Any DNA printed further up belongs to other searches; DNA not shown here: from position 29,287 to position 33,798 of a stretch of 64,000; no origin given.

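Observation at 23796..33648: Three-gene operon (surface endonuclease I, lipoprotein, giant C11 protease) whose products all carry the same unassigned ~150-aa module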

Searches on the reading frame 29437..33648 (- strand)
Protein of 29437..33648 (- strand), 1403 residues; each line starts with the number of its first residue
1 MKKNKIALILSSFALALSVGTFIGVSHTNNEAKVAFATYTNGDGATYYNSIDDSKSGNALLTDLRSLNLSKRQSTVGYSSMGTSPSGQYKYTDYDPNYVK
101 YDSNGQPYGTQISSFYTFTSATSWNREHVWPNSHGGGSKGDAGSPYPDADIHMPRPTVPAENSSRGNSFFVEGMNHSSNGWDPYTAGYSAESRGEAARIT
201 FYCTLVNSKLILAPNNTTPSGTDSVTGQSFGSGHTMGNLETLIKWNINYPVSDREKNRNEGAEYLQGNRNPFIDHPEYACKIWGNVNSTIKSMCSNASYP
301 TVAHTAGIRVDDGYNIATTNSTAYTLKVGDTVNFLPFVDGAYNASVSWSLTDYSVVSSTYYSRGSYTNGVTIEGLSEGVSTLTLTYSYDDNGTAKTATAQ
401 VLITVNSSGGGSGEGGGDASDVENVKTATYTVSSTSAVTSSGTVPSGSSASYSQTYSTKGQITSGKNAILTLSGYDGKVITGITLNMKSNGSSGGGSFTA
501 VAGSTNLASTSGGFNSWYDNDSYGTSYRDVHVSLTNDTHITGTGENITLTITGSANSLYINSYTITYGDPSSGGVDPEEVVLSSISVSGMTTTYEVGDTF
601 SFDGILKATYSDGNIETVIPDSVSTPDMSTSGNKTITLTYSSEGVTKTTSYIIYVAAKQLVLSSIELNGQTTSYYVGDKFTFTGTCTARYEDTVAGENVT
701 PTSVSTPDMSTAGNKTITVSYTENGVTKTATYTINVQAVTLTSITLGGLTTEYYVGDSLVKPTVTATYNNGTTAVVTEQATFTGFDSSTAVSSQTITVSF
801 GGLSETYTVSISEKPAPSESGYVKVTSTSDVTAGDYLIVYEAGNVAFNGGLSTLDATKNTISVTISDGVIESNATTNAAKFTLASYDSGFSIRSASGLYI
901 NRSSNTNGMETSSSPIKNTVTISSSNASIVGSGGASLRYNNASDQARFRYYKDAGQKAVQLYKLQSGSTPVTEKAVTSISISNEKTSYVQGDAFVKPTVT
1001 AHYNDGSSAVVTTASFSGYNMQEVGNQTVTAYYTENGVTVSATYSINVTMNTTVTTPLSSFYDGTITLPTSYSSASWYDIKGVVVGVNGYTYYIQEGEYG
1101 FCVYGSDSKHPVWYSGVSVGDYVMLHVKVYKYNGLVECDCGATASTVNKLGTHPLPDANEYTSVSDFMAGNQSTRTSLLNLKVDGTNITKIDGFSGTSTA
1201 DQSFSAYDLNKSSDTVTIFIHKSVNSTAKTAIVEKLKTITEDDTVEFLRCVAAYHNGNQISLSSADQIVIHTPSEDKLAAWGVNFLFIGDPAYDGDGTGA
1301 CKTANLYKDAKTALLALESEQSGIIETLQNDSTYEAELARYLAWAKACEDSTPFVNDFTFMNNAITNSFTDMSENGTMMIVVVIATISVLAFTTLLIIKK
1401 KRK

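Call 6: search_protein_families(library=pfam, proteins=[window:29437-33648:-], max_evalue=0.1)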
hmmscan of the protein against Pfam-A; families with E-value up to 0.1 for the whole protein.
window:29437-33648:- (1403 aa): 2 families
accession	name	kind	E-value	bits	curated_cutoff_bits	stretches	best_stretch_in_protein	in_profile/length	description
PF04231.19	Endonuclease_1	-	7.7e-21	75.3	25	1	117-277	68-235/235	Endonuclease I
PF07523.18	Big_3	-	1.7e-09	38.3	21.2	3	751-809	6-66/68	Bacterial Ig-like domain (group 3)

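Call 7: search_protein_families(library=ncbifam, proteins=[window:29437-33648:-], max_evalue=0.1)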
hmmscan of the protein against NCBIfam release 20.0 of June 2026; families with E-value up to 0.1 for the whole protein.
window:29437-33648:- (1403 aa): 1 family
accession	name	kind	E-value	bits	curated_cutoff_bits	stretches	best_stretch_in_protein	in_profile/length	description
NF011716.0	PRK15137.1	equivalog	0.019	15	372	1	244-275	197-228/235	deoxyribonuclease I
